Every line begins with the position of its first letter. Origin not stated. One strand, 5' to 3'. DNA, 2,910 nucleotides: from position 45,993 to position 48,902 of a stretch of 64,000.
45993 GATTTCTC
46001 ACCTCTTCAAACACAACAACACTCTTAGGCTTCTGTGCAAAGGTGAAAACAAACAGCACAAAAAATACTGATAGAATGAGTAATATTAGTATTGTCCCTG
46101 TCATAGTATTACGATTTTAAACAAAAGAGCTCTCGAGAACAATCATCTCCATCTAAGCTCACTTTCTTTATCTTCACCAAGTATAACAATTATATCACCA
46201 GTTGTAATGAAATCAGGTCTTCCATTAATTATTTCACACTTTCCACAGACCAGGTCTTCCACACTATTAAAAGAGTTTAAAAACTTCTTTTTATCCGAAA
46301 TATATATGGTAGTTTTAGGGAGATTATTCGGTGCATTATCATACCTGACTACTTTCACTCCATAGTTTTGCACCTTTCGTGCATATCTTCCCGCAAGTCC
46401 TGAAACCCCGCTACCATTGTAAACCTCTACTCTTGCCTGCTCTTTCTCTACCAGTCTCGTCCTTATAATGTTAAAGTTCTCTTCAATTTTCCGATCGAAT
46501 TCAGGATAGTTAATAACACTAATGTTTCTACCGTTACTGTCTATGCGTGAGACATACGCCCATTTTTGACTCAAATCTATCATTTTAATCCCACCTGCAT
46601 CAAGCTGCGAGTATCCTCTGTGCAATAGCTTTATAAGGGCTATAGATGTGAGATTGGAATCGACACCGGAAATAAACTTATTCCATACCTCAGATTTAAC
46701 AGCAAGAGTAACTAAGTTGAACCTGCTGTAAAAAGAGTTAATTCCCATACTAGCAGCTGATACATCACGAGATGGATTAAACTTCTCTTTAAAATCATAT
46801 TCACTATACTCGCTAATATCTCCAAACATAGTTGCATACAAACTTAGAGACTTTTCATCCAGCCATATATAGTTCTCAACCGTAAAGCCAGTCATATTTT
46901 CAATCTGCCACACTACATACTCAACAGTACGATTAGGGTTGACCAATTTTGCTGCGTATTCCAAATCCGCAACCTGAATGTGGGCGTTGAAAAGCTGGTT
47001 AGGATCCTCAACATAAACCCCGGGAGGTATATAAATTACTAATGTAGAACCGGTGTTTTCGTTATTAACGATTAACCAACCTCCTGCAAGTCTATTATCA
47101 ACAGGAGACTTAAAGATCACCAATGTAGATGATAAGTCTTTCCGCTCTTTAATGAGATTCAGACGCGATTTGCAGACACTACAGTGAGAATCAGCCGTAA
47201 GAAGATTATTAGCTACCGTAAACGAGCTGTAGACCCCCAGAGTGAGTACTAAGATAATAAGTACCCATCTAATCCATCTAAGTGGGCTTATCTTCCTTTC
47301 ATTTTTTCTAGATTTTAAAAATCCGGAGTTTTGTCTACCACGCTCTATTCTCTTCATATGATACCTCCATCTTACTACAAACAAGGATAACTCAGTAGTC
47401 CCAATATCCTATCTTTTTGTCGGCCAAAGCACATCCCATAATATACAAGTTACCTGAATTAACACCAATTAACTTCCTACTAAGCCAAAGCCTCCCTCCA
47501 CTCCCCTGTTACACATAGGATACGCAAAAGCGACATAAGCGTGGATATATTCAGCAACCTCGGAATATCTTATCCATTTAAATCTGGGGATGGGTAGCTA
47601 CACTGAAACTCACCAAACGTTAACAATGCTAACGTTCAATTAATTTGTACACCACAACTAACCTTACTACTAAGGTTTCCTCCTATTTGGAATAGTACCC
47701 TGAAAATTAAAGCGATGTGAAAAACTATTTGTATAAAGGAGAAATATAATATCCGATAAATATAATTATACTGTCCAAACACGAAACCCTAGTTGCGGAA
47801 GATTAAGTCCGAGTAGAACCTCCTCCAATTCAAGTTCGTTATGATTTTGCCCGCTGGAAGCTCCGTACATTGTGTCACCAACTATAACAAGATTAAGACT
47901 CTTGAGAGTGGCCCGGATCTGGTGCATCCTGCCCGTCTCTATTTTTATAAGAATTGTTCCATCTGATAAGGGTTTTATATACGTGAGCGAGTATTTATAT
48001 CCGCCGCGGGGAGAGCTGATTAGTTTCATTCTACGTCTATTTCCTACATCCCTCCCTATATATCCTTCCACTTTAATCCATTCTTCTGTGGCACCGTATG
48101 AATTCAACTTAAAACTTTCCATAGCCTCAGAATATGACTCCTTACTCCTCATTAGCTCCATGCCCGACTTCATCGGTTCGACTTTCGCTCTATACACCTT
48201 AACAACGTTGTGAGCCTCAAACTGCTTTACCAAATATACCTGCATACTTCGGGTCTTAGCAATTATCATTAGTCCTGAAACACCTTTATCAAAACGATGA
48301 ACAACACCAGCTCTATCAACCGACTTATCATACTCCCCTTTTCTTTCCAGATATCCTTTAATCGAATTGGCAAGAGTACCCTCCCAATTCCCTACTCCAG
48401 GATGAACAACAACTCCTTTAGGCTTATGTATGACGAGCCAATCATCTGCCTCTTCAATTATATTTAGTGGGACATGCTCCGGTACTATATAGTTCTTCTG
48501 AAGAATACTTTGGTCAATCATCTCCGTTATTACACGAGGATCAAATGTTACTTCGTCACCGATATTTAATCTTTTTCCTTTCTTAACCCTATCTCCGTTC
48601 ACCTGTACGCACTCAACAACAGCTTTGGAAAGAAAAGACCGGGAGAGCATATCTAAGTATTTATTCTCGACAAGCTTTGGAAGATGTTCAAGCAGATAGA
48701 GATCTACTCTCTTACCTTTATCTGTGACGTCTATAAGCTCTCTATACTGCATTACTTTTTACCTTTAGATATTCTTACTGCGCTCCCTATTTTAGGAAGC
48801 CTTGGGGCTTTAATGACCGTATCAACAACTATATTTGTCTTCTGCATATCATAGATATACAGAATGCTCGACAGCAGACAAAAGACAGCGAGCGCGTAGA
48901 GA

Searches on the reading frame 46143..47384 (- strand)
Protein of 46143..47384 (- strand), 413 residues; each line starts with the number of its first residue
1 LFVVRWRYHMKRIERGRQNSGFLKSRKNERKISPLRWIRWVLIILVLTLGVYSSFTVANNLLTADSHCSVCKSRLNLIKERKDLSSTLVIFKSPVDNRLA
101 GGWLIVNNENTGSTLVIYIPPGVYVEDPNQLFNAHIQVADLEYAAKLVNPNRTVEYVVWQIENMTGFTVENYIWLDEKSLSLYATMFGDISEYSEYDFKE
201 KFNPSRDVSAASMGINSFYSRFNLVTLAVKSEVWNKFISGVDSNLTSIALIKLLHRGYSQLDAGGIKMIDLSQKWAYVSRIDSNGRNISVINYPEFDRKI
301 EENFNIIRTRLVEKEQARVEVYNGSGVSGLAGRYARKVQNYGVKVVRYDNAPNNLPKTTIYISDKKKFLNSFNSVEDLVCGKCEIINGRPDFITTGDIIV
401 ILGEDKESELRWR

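Call 68: search_protein_families(library=pfam, proteins=[window:46143-47384:-], max_evalue=0.001)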
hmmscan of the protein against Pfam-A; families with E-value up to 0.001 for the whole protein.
window:46143-47384:- (413 aa): 1 family
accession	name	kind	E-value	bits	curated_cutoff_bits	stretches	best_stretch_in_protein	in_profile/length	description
PF13399.11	LytR_C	-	4.8e-12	47.1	22.2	1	316-405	1-85/86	LytR cell envelope-related transcriptional attenuator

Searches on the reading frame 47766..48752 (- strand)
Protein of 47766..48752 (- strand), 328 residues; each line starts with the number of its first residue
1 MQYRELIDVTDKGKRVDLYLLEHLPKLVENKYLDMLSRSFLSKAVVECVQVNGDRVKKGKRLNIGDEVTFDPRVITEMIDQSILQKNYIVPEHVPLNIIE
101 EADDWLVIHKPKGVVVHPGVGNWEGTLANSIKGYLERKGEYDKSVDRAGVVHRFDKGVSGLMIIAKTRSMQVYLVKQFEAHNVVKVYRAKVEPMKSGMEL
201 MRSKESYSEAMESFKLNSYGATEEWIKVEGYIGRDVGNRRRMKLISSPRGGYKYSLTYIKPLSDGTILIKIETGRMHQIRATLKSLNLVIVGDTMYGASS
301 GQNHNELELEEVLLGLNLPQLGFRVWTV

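Call 73: search_protein_families(library=pfam, proteins=[window:47766-48752:-], max_evalue=0.00001)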
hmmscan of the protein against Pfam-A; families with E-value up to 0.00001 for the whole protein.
window:47766-48752:- (328 aa): 1 family
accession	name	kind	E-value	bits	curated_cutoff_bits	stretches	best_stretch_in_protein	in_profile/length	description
PF00849.27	PseudoU_synth_2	-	1.5e-26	93.9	26.8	1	104-284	1-151/152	RNA pseudouridylate synthase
